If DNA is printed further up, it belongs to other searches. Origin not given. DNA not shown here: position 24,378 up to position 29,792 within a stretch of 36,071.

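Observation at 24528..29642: Giant secreted protein with an unusual domain mosaic directly upstream of the EPS operon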

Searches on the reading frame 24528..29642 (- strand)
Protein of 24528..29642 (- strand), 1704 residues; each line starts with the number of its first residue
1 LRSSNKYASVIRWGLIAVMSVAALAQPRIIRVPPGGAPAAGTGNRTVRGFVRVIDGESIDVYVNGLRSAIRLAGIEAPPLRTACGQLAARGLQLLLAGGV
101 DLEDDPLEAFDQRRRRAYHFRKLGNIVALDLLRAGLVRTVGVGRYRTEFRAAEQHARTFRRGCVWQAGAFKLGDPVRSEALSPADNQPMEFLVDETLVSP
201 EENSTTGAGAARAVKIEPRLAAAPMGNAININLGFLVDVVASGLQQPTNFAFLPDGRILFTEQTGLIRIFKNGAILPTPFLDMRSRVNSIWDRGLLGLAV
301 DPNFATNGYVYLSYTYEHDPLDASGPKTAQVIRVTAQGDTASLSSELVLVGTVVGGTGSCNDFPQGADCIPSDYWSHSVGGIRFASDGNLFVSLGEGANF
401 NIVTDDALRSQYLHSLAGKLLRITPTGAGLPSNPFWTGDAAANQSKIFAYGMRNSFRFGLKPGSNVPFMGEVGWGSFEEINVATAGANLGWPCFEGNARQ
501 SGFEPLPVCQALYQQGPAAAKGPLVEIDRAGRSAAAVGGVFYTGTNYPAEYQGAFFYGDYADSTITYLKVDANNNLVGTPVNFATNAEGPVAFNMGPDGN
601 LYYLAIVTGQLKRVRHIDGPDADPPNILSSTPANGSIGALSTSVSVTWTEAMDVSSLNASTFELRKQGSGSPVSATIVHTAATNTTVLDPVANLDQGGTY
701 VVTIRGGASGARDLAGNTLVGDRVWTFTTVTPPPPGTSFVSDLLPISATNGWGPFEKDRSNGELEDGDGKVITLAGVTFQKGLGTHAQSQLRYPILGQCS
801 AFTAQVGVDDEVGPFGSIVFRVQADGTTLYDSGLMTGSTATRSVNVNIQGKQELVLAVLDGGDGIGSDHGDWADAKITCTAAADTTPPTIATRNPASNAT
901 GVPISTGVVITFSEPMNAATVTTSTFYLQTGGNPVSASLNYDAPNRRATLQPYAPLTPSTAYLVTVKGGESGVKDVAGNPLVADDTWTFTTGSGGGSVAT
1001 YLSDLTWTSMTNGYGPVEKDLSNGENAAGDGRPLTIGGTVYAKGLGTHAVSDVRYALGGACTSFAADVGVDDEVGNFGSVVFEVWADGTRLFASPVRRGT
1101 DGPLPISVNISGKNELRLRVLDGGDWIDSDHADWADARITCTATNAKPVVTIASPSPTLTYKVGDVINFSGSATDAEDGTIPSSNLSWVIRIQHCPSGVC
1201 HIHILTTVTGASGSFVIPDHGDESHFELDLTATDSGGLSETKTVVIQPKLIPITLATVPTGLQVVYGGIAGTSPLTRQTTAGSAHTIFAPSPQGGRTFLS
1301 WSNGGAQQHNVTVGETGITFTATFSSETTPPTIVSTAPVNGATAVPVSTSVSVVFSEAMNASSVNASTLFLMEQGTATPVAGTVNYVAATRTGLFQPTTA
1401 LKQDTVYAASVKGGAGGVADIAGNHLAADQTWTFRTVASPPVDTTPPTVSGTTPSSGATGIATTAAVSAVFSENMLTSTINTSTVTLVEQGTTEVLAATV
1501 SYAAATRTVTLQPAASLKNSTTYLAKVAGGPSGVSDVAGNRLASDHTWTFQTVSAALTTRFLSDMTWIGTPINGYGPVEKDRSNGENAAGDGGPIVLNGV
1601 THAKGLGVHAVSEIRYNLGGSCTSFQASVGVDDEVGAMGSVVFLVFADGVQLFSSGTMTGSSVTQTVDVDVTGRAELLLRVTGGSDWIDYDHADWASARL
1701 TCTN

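Call 5: search_protein_families(library=pfam, proteins=[window:24528-29642:-], max_evalue=0.01)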
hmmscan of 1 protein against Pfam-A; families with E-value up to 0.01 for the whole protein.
window:24528-29642:- (1704 aa): 5 families
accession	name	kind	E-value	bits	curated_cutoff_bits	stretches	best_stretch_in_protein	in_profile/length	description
PF08305.17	NPCBM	-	1.6e-148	488.5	23.9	3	1000-1140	3-137/137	NPCBM/NEW2 domain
PF13205.12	Big_5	-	9.4e-90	296.7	23.6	4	884-991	1-105/105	Bacterial Ig-like domain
PF07995.17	GSDH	-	8e-40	137.5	25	1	244-604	1-322/332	Glucose / Sorbosone dehydrogenase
PF04234.18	CopC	-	3.4e-05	25.2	23.3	0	627-705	4-75/92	CopC domain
PF23500.1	DUF7133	-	0.0019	18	27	1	525-603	257-344/385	Domain of unknown function (DUF7133)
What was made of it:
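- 27447..27782 (-): Big_5 Ig-like domain 1, residues 621-732. Pfam Big_5, 4 stretches (call 5).
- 27003..27437 (-): NPCBM (CBM51-like) module 1, residues 736-880. Pfam NPCBM (call 5).
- On GSDH / Asd six-bladed PQQ-dependent sugar dehydrogenases (Pfam PF07995): 137.5 bits against a cut-off of 25, residues 244-604 (call 5).
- On NPCBM / CBM51 carbohydrate-binding module (PF08305): Three copies, 488.5 bits in total (call 5).
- On CAZy AA12 (PQQ pyranose dehydrogenase): No cytochrome or haem-binding domain is present (call 5).
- Checked: Pfam finds GSDH at residues 244-604 (8e-40), Big_5 x4 (9e-90) and NPCBM x3 (1.6e-148) (call 5).
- The architecture is dominated by lectin and Ig repeats (call 5).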

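Call 6: search_protein_families(library=ncbifam, proteins=[window:24528-29642:-], max_evalue=0.01)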
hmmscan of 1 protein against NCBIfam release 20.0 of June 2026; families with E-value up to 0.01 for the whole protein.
window:24528-29642:- (1704 aa): 2 families
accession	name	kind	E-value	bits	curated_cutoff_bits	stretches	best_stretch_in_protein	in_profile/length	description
TIGR03606.1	non_repeat_PQQ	subfamily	7.1e-21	74.5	434.55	1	224-502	9-278/454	glucose/sorbosone family PQQ-dependent dehydrogenase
TIGR02604.1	Piru_Ver_Nterm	subfamily_domain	1.3e-09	38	122.2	1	375-608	122-341/367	PVC-type heme-binding CxxCH protein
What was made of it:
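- On GSDH / Asd six-bladed PQQ-dependent sugar dehydrogenases (Pfam PF07995): 74.5 bits against a cut-off of 434.55 (call 6).
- The protein scores 74.5 bits against the NCBIfam PQQ-dehydrogenase model, whose cut-off is 434.55 (call 6).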

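Call 9: search_solved_structures(query=window:24528-29642:-, max_evalue=0.01)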
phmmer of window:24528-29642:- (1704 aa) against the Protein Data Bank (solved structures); distinct sequences matched with E-value up to 0.01: 20.
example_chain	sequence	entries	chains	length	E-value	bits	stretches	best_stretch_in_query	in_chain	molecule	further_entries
7js4_A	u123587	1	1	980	1.7e-31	111.9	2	737-896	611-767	F5/8 type C domain protein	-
2vmg_A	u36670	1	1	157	1.4e-24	89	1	739-878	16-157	FIBRONECTIN TYPE III DOMAIN PROTEIN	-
2vmh_A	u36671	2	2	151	1.5e-24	88.8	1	739-878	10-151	FIBRONECTIN TYPE III DOMAIN PROTEIN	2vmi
2ism_A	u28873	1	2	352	3.3e-20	74.4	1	226-501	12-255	Putative oxidoreductase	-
7cdy_A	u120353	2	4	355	5.7e-20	73.7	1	376-605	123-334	glucose dehydrogenase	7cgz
2g8s_A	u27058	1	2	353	1e-18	69.5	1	237-611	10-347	Glucose/sorbosone dehydrogenases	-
3a9g_A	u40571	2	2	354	5.7e-17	63.7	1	235-504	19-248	Putative uncharacterized protein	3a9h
5min_A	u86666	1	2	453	1.1e-14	56.2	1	236-504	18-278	Quinoprotein glucose dehydrogenase B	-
1c9u_A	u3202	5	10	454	1.5e-14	55.7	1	236-504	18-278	SOLUBLE QUINOPROTEIN GLUCOSE DEHYDROGENASE | PROTEIN (SOLUBLE QUINOPROTEIN GLUCOSE DEHYDROGENASE) | Quinoprotein glucose dehydrogenase B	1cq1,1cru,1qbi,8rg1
8re0_A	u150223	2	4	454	1.5e-14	55.7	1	236-504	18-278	Quinoprotein glucose dehydrogenase B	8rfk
3das_A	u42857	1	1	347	6.7e-12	46.9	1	377-560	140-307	Putative oxidoreductase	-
7jrm_A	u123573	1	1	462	1.3e-11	46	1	999-1140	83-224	F5/8 type C domain protein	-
7jrl_A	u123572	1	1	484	1.4e-11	45.9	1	999-1140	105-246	F5/8 type C domain protein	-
3ho3_A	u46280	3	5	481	1.2e-08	36.1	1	235-424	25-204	Hedgehog-interacting protein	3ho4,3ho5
7pgm_A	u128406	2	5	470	1.3e-08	36.1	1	235-424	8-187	Hedgehog-interacting protein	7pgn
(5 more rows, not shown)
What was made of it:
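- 27003..27437 (-): PDB CBM51 2vmg at 1.4e-24 (call 9).
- On NPCBM / CBM51 carbohydrate-binding module (PF08305): 2vmg/2vmh at 1.4e-24 and 7js4 at 1.7e-31 (call 9).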
